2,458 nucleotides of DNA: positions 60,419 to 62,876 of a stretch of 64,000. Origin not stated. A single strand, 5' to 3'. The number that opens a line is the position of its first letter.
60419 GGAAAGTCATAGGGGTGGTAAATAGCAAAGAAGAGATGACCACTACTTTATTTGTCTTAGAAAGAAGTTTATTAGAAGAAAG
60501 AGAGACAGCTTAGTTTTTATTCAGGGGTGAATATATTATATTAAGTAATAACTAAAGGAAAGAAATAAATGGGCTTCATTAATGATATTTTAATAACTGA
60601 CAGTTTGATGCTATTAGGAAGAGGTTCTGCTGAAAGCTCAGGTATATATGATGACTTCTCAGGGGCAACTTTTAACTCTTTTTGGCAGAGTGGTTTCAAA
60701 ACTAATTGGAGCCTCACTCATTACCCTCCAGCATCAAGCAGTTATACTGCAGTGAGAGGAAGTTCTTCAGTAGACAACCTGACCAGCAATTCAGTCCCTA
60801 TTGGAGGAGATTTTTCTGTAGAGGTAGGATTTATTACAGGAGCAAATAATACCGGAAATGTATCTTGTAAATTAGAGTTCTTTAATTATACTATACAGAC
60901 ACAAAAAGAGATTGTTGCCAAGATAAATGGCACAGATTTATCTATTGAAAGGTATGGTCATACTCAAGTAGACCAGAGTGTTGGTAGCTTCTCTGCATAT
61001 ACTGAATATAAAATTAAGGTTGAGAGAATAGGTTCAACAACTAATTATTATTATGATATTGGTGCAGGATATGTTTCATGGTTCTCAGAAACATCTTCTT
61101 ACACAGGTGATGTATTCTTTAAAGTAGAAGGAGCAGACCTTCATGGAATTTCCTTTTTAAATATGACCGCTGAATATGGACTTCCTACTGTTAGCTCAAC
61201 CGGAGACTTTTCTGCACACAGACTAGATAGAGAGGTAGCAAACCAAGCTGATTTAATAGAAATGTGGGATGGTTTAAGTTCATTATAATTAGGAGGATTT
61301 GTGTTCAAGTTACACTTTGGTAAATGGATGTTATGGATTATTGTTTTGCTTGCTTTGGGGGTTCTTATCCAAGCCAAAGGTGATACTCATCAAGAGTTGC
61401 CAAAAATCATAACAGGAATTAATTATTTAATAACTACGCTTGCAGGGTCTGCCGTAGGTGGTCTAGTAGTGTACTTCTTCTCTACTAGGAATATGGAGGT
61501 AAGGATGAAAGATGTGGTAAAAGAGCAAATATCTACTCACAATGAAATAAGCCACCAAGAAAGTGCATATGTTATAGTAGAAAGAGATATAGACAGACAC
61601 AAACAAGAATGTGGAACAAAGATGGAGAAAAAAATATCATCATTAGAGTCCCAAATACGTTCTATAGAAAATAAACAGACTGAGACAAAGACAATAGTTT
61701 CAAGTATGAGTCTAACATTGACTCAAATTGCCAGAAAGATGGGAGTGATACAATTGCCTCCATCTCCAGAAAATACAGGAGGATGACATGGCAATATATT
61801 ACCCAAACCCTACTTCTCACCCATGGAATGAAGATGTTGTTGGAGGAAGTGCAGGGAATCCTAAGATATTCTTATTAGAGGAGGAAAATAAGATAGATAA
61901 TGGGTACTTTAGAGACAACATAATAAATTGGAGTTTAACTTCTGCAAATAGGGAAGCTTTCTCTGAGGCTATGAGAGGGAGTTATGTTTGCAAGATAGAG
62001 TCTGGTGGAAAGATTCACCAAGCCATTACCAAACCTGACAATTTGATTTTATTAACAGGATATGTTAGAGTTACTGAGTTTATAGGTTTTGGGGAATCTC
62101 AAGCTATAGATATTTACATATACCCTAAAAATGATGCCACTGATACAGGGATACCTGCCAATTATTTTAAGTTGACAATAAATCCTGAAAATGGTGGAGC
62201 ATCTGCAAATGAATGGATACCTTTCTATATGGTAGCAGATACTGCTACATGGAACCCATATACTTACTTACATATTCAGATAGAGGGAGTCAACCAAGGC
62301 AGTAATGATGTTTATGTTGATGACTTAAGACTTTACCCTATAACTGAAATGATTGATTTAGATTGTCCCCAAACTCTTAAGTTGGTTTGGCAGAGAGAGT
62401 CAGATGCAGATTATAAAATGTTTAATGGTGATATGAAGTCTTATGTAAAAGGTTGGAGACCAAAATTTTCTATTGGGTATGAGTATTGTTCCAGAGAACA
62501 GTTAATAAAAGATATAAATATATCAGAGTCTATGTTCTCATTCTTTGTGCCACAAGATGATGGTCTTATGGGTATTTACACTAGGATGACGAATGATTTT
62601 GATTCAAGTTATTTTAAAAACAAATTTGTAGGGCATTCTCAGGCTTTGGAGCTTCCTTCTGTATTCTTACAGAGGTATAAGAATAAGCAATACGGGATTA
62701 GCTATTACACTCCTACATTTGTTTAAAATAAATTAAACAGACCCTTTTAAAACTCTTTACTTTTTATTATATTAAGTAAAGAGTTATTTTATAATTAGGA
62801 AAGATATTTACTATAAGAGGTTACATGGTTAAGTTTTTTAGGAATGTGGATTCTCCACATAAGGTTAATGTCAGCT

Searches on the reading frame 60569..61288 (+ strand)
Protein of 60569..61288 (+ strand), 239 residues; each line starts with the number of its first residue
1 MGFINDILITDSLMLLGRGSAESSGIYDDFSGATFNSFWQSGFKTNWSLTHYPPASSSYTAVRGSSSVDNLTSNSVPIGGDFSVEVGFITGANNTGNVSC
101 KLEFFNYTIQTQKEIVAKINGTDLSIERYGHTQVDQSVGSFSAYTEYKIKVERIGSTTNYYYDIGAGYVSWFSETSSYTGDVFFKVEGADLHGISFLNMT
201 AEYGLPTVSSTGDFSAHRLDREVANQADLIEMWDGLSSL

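Call 49: find_encoding_contigs(protein=window:60569-61288:+, flank=10000, max_places=3)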
Protein window:60569-61288:+ (239 aa): no gene with exactly this product is on record in the collection.

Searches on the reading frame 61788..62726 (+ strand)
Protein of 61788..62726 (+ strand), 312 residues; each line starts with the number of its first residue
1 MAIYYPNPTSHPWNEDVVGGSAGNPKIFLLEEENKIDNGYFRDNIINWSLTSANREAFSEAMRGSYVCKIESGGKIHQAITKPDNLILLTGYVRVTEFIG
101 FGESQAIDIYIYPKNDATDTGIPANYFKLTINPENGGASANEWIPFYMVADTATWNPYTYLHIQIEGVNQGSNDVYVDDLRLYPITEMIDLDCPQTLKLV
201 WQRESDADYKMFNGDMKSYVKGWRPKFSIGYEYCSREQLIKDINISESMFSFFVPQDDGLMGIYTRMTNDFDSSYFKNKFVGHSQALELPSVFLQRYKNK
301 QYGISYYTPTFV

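Call 47: find_encoding_contigs(protein=window:61788-62726:+, flank=10000, max_places=3)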
Protein window:61788-62726:+ (312 aa): no gene with exactly this product is on record in the collection.
